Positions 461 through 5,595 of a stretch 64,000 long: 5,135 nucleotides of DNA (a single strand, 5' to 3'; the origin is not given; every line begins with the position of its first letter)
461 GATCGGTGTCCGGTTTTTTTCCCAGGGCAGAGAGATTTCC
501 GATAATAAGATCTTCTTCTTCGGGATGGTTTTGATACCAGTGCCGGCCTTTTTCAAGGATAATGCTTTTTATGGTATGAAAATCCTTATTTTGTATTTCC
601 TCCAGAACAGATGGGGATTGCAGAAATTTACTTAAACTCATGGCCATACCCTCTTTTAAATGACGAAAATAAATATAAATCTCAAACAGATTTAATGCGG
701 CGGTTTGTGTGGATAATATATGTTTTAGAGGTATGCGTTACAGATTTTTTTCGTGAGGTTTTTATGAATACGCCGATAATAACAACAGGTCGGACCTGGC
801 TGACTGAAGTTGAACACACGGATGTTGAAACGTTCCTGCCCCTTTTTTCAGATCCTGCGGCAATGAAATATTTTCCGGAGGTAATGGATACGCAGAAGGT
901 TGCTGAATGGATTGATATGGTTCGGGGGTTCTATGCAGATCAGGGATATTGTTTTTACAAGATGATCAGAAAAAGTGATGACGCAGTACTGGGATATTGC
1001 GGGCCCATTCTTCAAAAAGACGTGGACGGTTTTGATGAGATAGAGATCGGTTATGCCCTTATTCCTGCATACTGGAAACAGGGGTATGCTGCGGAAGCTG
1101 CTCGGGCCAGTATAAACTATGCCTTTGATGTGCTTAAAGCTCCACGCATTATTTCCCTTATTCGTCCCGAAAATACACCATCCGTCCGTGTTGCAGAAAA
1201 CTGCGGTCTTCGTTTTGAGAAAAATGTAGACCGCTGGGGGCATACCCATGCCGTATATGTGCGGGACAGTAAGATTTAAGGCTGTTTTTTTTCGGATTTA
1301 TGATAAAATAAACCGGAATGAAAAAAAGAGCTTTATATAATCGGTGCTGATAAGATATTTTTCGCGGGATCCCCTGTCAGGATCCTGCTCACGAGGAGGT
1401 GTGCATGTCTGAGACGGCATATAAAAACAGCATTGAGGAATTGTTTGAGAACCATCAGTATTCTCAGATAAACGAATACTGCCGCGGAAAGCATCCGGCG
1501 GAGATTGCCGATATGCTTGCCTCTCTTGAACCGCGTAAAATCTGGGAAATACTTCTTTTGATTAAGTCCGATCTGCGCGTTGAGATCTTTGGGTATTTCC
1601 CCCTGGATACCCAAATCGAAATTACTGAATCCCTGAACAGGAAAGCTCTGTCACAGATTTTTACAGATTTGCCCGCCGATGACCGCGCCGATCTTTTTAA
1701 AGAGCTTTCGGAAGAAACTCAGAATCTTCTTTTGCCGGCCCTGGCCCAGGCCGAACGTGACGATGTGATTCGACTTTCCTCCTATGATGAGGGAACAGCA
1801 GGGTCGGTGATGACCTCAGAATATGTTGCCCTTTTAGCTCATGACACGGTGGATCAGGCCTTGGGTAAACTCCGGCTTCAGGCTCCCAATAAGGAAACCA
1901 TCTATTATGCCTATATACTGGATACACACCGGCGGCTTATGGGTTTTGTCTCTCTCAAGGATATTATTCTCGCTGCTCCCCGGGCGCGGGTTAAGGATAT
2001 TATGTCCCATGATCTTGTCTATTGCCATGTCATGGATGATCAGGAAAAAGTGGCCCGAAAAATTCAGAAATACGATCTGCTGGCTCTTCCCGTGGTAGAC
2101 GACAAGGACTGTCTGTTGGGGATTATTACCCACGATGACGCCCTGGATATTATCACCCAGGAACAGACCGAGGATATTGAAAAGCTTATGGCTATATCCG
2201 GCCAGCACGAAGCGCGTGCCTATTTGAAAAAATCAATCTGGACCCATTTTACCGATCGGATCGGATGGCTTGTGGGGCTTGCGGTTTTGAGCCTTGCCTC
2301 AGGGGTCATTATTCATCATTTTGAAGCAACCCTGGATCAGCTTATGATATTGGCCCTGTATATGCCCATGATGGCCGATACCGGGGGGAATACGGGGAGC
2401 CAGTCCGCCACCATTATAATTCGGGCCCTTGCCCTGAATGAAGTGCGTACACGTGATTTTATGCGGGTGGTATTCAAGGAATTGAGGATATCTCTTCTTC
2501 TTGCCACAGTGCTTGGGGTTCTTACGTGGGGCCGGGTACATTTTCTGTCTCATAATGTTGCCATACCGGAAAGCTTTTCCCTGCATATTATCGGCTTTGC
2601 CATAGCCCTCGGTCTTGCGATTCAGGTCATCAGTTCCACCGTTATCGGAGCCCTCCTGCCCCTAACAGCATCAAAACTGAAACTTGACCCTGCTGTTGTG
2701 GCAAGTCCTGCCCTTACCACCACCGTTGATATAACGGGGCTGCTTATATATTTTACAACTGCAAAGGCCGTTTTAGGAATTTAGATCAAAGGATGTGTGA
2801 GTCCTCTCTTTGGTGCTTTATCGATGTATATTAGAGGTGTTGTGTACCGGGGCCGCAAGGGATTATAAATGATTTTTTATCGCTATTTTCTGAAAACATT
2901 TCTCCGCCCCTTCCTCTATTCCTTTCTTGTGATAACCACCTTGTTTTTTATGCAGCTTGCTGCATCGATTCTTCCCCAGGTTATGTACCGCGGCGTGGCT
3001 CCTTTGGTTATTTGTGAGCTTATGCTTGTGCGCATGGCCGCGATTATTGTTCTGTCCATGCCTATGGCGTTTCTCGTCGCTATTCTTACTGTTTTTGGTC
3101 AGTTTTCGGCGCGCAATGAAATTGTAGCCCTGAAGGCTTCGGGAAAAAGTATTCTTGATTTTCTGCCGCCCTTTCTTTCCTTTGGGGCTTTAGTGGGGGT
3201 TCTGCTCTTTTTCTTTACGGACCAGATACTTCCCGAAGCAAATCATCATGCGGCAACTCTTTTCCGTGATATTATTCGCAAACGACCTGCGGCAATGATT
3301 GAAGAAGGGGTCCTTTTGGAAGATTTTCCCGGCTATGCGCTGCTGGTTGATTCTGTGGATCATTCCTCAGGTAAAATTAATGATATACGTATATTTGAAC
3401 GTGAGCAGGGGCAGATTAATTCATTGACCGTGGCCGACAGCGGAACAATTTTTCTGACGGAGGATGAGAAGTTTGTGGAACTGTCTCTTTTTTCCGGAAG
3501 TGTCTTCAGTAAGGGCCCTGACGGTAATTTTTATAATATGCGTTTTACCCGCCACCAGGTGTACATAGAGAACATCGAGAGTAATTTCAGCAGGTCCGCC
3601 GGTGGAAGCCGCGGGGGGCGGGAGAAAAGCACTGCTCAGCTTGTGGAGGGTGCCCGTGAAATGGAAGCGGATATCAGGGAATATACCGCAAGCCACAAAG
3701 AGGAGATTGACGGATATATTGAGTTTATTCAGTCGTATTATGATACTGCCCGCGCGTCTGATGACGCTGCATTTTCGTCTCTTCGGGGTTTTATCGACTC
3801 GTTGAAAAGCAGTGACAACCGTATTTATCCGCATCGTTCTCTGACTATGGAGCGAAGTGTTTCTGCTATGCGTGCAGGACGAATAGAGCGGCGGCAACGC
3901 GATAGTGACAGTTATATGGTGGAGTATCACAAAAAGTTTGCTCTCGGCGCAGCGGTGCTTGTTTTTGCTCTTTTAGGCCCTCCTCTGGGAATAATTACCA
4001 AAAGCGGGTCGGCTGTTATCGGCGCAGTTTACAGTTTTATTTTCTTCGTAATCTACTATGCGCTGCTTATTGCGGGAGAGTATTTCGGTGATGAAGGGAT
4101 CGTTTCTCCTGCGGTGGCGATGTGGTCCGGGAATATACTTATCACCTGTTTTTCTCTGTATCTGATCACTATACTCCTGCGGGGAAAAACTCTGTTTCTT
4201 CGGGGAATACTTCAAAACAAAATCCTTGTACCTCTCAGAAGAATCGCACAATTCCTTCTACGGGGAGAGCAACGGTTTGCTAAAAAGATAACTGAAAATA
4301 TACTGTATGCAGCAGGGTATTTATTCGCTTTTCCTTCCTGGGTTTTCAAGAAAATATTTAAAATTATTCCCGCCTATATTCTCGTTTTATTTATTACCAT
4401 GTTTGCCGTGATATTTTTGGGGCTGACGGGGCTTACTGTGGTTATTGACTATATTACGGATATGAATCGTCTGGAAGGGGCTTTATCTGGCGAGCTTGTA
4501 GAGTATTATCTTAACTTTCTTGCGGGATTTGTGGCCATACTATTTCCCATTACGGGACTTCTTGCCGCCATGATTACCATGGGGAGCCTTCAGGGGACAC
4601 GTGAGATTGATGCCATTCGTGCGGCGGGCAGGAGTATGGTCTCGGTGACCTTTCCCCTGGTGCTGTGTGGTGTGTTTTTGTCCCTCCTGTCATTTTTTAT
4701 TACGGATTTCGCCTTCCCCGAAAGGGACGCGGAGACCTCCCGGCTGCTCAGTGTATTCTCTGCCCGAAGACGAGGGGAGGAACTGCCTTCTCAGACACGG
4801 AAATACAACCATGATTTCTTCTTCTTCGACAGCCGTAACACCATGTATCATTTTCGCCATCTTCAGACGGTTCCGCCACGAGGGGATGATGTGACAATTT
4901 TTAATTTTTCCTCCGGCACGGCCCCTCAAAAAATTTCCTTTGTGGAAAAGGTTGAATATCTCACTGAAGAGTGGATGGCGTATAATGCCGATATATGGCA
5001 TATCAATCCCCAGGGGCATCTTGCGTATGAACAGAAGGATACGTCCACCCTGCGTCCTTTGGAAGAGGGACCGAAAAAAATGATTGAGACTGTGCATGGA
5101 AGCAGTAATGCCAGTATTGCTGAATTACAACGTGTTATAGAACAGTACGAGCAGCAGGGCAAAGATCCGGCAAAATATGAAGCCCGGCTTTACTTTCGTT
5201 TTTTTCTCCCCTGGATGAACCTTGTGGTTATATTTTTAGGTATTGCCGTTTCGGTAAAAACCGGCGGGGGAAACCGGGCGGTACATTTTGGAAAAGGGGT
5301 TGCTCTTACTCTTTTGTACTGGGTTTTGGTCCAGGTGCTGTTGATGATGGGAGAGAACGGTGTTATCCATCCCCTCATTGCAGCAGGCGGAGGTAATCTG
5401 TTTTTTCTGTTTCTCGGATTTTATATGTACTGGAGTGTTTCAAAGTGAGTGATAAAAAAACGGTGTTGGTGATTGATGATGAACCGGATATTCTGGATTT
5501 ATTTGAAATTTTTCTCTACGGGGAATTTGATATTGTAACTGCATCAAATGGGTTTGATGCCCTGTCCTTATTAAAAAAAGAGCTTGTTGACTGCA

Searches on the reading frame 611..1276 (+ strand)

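Call 58: search_protein_families(library=pfam, proteins=[window:611-1276:+], max_evalue=0.00001)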
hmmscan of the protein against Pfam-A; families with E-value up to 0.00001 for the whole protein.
window:611-1276:+ (222 aa): 2 families
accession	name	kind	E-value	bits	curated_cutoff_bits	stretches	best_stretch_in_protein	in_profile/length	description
PF13302.13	Acetyltransf_3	-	2.6e-31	109.6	25.4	1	61-201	1-138/138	Acetyltransferase (GNAT) domain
PF00583.31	Acetyltransf_1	-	1.2e-08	35.6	20.7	1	99-199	23-115/116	Acetyltransferase (GNAT) family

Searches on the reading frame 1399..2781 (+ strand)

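Call 58: search_protein_families(library=pfam, proteins=[window:1399-2781:+], max_evalue=0.00001)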
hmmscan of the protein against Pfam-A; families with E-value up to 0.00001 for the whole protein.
window:1399-2781:+ (461 aa): 3 families
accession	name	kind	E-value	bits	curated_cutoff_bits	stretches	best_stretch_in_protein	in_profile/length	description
PF01769.21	MgtE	-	5.8e-35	120.7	27.6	1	322-453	1-124/125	Divalent cation transporter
PF03448.22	MgtE_N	-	4.5e-22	78.9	25.9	1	32-131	2-101/102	MgtE intracellular N domain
PF00571.33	CBS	-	3e-18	66.3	24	1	198-252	1-55/57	CBS domain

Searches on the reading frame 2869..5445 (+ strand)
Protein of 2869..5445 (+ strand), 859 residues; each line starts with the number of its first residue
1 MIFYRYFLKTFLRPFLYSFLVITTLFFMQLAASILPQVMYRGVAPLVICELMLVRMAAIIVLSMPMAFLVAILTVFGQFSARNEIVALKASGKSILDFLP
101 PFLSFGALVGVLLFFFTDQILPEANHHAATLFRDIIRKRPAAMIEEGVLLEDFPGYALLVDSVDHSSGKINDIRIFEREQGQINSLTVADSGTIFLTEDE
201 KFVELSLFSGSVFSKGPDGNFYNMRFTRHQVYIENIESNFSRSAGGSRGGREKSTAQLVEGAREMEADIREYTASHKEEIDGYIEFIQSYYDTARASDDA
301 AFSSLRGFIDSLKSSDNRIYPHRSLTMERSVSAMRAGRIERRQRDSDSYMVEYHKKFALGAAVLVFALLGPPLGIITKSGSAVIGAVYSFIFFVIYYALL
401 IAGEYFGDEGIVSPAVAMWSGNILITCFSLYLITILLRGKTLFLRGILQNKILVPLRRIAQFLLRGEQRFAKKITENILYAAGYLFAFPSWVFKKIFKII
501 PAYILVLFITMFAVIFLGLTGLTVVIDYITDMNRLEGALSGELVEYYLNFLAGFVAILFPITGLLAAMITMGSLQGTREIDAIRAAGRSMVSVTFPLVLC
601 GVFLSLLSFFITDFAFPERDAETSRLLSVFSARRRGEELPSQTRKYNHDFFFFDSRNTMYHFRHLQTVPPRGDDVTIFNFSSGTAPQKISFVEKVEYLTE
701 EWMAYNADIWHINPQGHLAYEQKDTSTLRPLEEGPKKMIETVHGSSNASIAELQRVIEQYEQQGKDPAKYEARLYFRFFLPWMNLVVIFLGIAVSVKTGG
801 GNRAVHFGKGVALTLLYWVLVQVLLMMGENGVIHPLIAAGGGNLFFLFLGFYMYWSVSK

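Call 58: search_protein_families(library=pfam, proteins=[window:2869-5445:+], max_evalue=0.00001)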
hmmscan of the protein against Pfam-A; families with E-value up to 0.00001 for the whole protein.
window:2869-5445:+ (859 aa): 1 family
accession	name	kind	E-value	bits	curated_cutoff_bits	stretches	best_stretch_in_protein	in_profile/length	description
PF03739.19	LptF_LptG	-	1.4e-125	419.5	27.9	2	5-433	1-351/353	Lipopolysaccharide export system permease LptF/LptG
